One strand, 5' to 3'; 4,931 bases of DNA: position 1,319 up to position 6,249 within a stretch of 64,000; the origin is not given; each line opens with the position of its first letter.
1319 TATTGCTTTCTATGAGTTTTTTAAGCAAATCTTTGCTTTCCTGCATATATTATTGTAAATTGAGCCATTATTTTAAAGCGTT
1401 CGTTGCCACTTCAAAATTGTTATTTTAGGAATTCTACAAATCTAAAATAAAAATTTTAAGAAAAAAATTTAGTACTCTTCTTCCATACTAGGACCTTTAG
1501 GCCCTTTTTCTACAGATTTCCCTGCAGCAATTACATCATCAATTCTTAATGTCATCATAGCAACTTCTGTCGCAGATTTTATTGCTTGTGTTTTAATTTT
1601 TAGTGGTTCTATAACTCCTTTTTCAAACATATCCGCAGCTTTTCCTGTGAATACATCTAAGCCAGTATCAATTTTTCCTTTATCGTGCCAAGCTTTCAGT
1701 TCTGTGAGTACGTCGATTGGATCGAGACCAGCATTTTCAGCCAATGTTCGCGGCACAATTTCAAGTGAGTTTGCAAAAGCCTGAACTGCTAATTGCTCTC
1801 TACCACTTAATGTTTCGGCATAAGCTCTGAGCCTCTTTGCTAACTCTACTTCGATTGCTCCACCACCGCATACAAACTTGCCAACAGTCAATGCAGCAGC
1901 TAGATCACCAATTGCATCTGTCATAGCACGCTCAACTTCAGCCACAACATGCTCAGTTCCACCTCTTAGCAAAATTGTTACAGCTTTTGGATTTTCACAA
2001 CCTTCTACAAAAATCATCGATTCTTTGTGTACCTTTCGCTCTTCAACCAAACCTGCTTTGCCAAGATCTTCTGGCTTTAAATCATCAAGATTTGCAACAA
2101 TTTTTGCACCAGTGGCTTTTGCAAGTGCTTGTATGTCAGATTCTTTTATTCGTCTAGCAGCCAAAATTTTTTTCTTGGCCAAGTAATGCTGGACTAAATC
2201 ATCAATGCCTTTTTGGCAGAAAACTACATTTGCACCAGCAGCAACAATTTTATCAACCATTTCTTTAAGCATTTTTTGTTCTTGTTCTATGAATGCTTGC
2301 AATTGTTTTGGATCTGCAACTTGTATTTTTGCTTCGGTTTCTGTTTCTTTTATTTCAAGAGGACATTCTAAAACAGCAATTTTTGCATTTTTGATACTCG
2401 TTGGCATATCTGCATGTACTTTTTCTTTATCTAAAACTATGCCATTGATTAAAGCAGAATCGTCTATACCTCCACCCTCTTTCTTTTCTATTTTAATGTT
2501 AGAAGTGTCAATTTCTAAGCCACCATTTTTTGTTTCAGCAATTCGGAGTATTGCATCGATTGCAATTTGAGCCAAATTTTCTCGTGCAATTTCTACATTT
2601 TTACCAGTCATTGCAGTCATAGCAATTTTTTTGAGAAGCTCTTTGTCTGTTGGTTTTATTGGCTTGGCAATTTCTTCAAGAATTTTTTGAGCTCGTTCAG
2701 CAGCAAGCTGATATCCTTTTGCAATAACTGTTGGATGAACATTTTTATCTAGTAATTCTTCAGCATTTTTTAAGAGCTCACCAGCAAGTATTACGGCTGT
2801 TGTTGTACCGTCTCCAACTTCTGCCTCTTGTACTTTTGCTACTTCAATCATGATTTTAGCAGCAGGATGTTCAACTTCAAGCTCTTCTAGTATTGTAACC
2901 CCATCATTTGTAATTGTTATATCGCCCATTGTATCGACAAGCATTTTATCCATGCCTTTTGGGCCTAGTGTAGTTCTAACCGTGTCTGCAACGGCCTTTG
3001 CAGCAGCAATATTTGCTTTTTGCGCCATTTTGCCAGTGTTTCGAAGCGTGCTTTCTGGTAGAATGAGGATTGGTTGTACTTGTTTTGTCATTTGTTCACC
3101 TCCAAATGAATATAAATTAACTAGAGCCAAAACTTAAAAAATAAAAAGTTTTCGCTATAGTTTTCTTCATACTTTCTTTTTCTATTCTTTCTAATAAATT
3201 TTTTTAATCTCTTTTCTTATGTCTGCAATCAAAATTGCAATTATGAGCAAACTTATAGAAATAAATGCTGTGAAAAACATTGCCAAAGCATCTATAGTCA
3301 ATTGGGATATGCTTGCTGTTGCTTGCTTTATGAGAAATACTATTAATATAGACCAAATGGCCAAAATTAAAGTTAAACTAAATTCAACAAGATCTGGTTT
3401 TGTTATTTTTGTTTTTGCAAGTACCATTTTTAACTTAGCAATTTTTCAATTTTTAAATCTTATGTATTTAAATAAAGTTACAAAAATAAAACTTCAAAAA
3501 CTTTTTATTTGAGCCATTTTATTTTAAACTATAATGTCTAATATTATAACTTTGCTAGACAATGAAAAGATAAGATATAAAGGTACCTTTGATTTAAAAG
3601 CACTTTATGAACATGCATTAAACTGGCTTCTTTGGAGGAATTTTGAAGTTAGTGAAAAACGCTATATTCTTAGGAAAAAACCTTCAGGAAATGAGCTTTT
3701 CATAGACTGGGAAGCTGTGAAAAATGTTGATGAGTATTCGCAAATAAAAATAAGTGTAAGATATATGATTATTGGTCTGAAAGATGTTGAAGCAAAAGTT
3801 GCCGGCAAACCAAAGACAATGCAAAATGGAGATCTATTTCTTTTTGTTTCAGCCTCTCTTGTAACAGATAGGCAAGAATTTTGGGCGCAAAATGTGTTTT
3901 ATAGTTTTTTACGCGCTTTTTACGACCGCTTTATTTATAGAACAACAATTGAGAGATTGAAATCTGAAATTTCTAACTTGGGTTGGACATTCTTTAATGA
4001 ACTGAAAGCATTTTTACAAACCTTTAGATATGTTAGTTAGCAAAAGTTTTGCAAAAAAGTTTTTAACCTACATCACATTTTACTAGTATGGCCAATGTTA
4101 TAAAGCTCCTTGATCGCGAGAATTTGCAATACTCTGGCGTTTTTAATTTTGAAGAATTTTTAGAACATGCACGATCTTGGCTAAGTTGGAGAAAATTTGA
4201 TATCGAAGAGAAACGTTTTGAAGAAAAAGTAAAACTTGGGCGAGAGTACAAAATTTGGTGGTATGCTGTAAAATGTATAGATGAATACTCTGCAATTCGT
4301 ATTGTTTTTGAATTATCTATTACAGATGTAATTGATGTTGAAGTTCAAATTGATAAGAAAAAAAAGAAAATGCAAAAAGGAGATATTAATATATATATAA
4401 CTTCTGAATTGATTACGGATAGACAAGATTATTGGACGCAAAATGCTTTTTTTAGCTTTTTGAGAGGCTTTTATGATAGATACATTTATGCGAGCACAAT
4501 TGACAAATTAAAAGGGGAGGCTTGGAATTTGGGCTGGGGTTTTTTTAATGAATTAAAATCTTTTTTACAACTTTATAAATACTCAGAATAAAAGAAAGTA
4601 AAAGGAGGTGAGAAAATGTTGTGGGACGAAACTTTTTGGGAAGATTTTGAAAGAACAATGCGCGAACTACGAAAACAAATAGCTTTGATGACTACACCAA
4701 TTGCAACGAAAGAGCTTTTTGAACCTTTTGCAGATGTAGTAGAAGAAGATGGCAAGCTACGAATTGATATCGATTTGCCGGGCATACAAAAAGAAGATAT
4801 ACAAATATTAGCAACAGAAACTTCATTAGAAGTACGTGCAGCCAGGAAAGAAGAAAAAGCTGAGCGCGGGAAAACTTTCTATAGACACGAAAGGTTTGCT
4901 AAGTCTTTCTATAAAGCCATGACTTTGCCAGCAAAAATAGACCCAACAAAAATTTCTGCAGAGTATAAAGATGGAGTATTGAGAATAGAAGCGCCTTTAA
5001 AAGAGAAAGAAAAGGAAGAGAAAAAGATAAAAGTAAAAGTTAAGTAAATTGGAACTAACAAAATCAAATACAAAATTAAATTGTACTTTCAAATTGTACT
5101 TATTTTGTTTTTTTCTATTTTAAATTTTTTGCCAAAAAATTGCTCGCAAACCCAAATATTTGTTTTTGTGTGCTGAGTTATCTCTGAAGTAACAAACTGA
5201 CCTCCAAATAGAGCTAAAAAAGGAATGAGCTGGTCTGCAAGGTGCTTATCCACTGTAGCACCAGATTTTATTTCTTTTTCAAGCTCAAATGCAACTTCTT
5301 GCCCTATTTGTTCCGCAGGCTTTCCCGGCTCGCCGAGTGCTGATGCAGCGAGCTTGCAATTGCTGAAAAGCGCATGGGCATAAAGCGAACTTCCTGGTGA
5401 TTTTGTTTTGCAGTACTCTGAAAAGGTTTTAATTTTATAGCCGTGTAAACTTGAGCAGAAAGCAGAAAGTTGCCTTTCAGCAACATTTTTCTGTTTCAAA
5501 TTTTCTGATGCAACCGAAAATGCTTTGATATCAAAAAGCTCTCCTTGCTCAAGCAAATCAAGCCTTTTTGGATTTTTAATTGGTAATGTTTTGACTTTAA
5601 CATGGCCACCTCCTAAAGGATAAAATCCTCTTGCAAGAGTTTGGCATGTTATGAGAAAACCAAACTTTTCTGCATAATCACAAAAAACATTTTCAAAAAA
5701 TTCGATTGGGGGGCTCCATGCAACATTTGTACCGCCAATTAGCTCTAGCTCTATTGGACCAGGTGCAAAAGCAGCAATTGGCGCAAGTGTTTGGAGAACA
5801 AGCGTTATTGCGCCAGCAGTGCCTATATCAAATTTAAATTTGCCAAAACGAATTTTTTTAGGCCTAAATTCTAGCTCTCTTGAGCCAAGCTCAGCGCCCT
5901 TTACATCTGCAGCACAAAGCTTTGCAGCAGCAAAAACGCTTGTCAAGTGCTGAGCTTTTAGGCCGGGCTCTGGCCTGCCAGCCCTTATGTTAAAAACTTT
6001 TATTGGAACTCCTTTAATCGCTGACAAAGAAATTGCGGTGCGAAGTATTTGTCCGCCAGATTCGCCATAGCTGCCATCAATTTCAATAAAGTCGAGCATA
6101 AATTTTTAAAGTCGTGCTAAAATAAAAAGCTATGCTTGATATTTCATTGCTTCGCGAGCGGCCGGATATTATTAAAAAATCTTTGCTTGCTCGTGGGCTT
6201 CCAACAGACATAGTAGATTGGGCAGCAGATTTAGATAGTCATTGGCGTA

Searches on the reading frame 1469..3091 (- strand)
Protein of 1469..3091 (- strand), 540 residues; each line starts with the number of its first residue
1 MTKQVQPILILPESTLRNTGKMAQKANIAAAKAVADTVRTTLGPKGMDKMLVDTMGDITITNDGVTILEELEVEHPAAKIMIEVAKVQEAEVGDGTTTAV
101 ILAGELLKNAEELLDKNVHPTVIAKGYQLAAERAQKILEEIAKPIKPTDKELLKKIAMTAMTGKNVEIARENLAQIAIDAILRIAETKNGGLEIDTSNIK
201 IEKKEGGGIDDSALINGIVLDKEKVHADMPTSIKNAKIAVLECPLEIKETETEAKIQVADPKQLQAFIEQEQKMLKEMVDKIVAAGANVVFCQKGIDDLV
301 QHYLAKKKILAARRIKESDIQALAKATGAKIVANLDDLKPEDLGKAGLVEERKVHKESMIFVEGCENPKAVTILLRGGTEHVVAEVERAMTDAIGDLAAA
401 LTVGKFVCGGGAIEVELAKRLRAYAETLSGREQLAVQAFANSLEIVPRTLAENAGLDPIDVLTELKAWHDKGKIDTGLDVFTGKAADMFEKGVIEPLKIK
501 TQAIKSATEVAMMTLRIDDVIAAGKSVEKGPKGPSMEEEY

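Call 77: search_protein_families(library=pfam, proteins=[window:1469-3091:-], max_evalue=0.0001)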
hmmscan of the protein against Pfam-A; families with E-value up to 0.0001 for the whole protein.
window:1469-3091:- (540 aa): 1 family
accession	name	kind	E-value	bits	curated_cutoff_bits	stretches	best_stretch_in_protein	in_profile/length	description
PF00118.29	Cpn60_TCP1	-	6.8e-187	622.5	34.3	1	34-524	1-489/490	TCP-1/cpn60 chaperonin family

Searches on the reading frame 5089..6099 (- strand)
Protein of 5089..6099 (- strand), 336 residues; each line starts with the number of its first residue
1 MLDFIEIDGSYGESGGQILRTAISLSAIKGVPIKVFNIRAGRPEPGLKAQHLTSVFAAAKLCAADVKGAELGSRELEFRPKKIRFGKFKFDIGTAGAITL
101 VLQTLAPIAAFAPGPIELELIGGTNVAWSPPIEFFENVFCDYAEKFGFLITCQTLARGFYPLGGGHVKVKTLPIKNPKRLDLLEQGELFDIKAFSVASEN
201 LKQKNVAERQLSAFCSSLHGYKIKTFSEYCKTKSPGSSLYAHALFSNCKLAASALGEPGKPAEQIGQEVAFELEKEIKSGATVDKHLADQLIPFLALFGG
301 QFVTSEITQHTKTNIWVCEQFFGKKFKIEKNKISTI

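Call 77: search_protein_families(library=pfam, proteins=[window:5089-6099:-], max_evalue=0.0001)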
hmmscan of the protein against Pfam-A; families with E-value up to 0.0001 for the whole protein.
window:5089-6099:- (336 aa): 2 families
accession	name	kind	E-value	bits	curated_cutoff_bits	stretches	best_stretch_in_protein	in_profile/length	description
PF01137.26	RTC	-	5e-81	271.5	27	1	11-328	1-221/221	RNA 3'-terminal phosphate cyclase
PF05189.18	RTC_insert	-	8.1e-13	49.1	23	1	184-278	2-102/102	RNA 3'-terminal phosphate cyclase (RTC), insert domain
